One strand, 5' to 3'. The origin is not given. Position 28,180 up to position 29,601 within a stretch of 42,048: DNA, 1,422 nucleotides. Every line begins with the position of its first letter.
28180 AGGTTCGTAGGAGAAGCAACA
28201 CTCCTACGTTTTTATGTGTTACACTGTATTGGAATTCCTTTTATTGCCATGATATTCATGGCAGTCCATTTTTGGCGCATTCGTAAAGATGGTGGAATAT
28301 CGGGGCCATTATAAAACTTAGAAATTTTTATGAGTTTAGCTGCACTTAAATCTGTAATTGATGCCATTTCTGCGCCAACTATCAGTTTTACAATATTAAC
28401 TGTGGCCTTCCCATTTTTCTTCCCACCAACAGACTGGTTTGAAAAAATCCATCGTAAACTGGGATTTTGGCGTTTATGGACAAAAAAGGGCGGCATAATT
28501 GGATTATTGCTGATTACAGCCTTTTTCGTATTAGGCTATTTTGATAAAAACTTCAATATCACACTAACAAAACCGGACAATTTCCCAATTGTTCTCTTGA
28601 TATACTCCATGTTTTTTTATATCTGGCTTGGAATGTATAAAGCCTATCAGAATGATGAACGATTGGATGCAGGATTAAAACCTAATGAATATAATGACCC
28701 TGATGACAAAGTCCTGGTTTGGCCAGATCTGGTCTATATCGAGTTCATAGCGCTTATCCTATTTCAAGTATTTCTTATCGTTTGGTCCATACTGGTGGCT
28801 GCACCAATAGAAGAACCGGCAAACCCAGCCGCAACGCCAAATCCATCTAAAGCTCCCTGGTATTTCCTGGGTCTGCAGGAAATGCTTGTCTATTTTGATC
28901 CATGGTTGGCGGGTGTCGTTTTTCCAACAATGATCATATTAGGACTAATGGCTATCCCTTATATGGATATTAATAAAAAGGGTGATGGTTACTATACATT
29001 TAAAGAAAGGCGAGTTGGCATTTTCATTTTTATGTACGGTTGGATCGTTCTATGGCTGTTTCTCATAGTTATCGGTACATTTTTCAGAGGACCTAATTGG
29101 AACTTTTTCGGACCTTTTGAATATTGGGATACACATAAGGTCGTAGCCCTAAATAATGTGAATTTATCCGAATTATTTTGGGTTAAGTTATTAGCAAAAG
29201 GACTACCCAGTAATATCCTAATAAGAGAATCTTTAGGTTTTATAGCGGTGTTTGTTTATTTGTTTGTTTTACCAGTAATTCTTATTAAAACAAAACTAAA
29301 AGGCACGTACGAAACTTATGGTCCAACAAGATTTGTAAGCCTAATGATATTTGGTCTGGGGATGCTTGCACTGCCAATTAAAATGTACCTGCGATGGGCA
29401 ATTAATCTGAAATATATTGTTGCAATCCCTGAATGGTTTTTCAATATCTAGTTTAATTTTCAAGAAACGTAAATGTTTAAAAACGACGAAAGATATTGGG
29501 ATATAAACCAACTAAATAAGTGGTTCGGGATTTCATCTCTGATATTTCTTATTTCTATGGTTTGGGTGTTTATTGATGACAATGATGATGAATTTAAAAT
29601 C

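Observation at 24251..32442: Ten-gene operon for a b6f-like Rieske/cytochrome b complex with uncharacterised accessory subunits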

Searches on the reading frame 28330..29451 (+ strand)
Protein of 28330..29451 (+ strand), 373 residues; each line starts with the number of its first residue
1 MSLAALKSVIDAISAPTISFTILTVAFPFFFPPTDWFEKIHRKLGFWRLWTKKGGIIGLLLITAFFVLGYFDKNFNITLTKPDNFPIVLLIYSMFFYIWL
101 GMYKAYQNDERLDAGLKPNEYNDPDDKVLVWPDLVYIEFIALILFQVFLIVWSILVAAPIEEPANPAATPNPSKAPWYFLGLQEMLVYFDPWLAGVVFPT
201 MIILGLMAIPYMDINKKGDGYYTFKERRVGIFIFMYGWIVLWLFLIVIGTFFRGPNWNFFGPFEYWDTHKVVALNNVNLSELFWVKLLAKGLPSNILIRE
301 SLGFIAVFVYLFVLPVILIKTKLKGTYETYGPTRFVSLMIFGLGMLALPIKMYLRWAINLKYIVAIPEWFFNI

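Call 3: search_protein_families(library=pfam, proteins=[window:28330-29451:+], max_evalue=0.01)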
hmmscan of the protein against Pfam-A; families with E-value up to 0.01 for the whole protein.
window:28330-29451:+ (373 aa): 1 family
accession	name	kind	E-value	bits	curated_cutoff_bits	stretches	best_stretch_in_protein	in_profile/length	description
PF00032.22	Cytochrom_B_C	-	2.7e-06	28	20.7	1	163-241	1-78/102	Cytochrome b(C-terminal)/b6/petD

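Call 4: search_protein_families(library=ncbifam, proteins=[window:28330-29451:+], max_evalue=0.01)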
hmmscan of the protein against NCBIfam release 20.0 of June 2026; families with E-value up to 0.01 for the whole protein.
window:28330-29451:+ (373 aa): 2 families
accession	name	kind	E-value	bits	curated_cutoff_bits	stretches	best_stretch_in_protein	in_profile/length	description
NF040970.1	memb_ExtQ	equivalog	2.9e-17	63.2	150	1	140-263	14-134/134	selenite/tellurite reduction operon b-type cytochrome membrane protein ExtQ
TIGR01156.1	cytb6_f_IV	equivalog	2e-08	34.2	127.05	1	112-243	18-143/160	cytochrome b6-f complex subunit IV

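Call 25: search_solved_structures(query=window:28330-29451:+, max_evalue=1, show_alignments=2)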
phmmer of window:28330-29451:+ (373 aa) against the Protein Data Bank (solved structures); distinct sequences matched with E-value up to 1: 6.
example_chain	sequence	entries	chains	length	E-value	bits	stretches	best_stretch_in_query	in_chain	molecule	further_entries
1vf5_B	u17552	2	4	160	2.1e-08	37.1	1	112-244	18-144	SUBUNIT IV | Cytochrome b6-f complex subunit 4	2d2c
2e74_B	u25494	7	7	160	7e-08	35.4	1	112-244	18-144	Cytochrome b6-f complex subunit 4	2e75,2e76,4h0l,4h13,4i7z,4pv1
1q90_D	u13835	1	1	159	8.3e-08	35.1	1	112-244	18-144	Cytochrome b6-f complex subunit 4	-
2zt9_B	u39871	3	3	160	2e-07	33.9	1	113-244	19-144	Cytochrome b6-f complex subunit 4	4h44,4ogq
6rqf_J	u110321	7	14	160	6.3e-07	32.2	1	113-244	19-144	Cytochrome b6-f complex subunit 4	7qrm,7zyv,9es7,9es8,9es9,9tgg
7r0w_J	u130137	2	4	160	2.8e-06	30.1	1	113-243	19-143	Cytochrome b6-f complex subunit 4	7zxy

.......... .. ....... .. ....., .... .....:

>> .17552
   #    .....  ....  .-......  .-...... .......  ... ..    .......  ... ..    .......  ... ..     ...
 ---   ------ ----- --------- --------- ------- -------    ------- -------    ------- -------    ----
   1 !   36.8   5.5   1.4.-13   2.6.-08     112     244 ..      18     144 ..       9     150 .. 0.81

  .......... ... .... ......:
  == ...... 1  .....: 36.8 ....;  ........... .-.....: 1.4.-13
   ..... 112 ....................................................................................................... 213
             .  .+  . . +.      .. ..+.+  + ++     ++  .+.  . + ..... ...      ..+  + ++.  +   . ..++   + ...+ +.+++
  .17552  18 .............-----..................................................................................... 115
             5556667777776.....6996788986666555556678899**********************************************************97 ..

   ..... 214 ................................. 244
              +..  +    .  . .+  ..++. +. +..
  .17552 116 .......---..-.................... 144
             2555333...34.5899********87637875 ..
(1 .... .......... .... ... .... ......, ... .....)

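Call 37: search_protein_representatives(protein=window:28330-29451:+)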
Query: 373 residues. Proteins with E-value up to 0.001 (for the whole library): 2178; up to 1e-10: 1227; up to 1e-30: 271. The best 150 are listed.
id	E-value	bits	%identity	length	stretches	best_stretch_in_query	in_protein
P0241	3.6e-138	477.6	57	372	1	5-372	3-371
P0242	2.0e-104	366.5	51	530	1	11-373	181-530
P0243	9.5e-101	354.4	55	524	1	46-373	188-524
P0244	1.6e-100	353.7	50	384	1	6-373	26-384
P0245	7.4e-100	351.5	55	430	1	59-373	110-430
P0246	6.7e-95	335.1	54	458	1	57-372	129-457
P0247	4.5e-94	332.4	56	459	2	62-285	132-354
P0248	1.0e-92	328.0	43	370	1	6-373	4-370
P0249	1.0e-91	324.7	50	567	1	65-365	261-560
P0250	2.1e-90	320.3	63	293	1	86-313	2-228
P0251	2.0e-89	317.1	60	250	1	130-373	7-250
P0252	8.5e-88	311.7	46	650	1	45-373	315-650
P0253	3.0e-87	310.0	59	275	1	108-373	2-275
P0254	7.7e-87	308.6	57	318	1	49-269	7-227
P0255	5.2e-86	305.9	55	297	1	78-370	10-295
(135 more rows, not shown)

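Call 39: find_related_loci(query=A3, collection=genome_contigs, flank=10000)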
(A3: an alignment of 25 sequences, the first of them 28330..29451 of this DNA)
Query A3 (373 aa) in genome_contigs; peptide patterns used: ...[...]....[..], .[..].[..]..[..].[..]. (x = any residue, [..] = any of these).
600 stretches matched a pattern (row limit reached: there are more); 600 encode a relative of the query (tblastn E <= 1e-3); the best 80 are kept; 80 distinct loci.
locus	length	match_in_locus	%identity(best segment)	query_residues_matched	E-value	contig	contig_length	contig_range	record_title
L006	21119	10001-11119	81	1-373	0e+0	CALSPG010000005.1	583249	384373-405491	MAG: uncultured bacterium isolate B_MB92 genome assembly, contig: contig_13206_B_MB92, whole genome shotgun sequence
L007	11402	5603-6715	77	3-373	0e+0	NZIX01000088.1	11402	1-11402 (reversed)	MAG: Candidatus Neomarinimicrobiota bacterium isolate MED586 137252, whole genome shotgun sequence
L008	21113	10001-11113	74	3-373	0e+0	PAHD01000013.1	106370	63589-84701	MAG: Candidatus Neomarinimicrobiota bacterium isolate MED764 82290, whole genome shotgun sequence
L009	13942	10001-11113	76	3-373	0e+0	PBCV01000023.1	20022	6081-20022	MAG: Candidatus Neomarinimicrobiota bacterium isolate SP3971 69492, whole genome shotgun sequence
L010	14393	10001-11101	58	3-368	1e-139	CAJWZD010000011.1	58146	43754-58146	MAG TPA_asm: uncultured Candidatus Marinimicrobia bacterium isolate ERR318620_bin.68_MetaBAT_v2.12.1_MAG genome assembly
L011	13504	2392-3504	57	3-372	8e-135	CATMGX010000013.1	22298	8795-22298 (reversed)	MAG: uncultured Candidatus Marinimicrobia bacterium isolate SRR3966130_bin.15_MetaWRAP_v1.3_MAG genome assembly, contig:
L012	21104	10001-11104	58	2-368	6e-136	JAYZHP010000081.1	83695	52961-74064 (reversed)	MAG: Candidatus Neomarinimicrobiota bacterium isolate XB_MAG215 DB_MAG215_0081, whole genome shotgun sequence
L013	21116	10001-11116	55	2-372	5e-130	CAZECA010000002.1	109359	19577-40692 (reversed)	MAG TPA_asm: uncultured bacterium isolate SRP077602_co4_78 genome assembly, contig: NODE_167_length_109359_cov_6.761674,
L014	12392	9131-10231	56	6-373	6e-129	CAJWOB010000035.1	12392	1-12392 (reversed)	MAG TPA_asm: uncultured Spirochaetaceae bacterium isolate ERR599156_bin.137_MetaBAT_v2.12.1_MAG genome assembly, contig:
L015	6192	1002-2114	56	3-373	1e-128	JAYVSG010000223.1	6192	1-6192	MAG: Candidatus Omnitrophota bacterium isolate GL74_DN_concoct_188_sub GL74_DN_concoct_188_sub_222, whole genome shotgun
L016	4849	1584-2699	56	2-373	5e-128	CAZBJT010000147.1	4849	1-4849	MAG TPA_asm: uncultured Planctomycetales bacterium isolate binchicken_co54_492 genome assembly, contig: NODE_33701_lengt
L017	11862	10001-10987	60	46-373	6e-124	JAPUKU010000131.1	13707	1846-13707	MAG: Acidobacteria bacterium isolate KW1-S15_279 KW1-S15_279_cg131, whole genome shotgun sequence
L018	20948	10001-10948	61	54-373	1e-122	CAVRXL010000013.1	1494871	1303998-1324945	MAG: uncultured Acidobacteriota bacterium isolate MFD06229.bin.1.246 genome assembly, contig: contig_9508, whole genome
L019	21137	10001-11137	51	3-373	2e-122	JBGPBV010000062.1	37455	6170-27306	MAG: Vicinamibacteria bacterium isolate OBJ_0618_050_8 k141_5397013_length_37455_cov_29.8692, whole genome shotgun seque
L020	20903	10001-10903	64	72-373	1e-122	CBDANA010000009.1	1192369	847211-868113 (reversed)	MAG: Vicinamibacterales bacterium isolate 5fb12c80-57d0-4641-8fec-4a532d1ea914 genome assembly, contig: contig_9, whole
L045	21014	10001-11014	53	48-373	2e-111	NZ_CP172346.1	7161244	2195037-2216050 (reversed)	Schlesneria sp. T3-172 chromosome, complete genome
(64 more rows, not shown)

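Call 61: search_protein_families(library=pfam, proteins=[L045:15242-16147:+], max_evalue=5)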
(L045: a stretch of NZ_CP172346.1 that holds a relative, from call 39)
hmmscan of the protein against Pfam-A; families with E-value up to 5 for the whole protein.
L045:15242-16147:+ (301 aa): 5 families
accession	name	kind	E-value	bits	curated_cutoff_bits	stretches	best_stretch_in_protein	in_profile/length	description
PF13620.12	CarboxypepD_reg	-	0.00045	20.9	32.3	1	242-294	30-81/82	Carboxypeptidase regulatory-like domain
PF13715.12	CarbopepD_reg_2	-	0.04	14.4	32.2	1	245-297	29-79/88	CarboxypepD_reg-like domain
PF00127.26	Copper-bind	-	0.047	14.5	21.2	1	153-191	5-43/99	Copper binding proteins, plastocyanin/azurin family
PF09430.16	EMC7_beta-sandw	-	0.052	14.2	26.6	1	241-267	20-46/122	ER membrane protein complex subunit 7, beta-sandwich domain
PF14686.12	fn3_3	-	0.085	13.1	24.4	1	242-288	27-73/75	Polysaccharide lyase family 4, domain II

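Call 84: search_protein_families(library=pfam, proteins=[L045:7516-8652:+, L008:5721-6737:+], max_evalue=0.001)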
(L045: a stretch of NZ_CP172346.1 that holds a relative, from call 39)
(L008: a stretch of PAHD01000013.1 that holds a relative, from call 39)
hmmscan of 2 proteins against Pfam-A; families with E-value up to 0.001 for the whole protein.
L045:7516-8652:+ (378 aa): 1 family
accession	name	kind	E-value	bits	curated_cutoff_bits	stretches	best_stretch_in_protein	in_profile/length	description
PF00355.32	Rieske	-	4.3e-07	30.2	20.3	1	290-341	33-85/88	Rieske [2Fe-2S] domain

L008:5721-6737:+ (338 aa): 1 family
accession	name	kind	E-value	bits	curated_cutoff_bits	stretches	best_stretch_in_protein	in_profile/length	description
PF02628.20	COX15-CtaA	-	1.5e-86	290.8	29.9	1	9-327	2-321/322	Cytochrome oxidase assembly protein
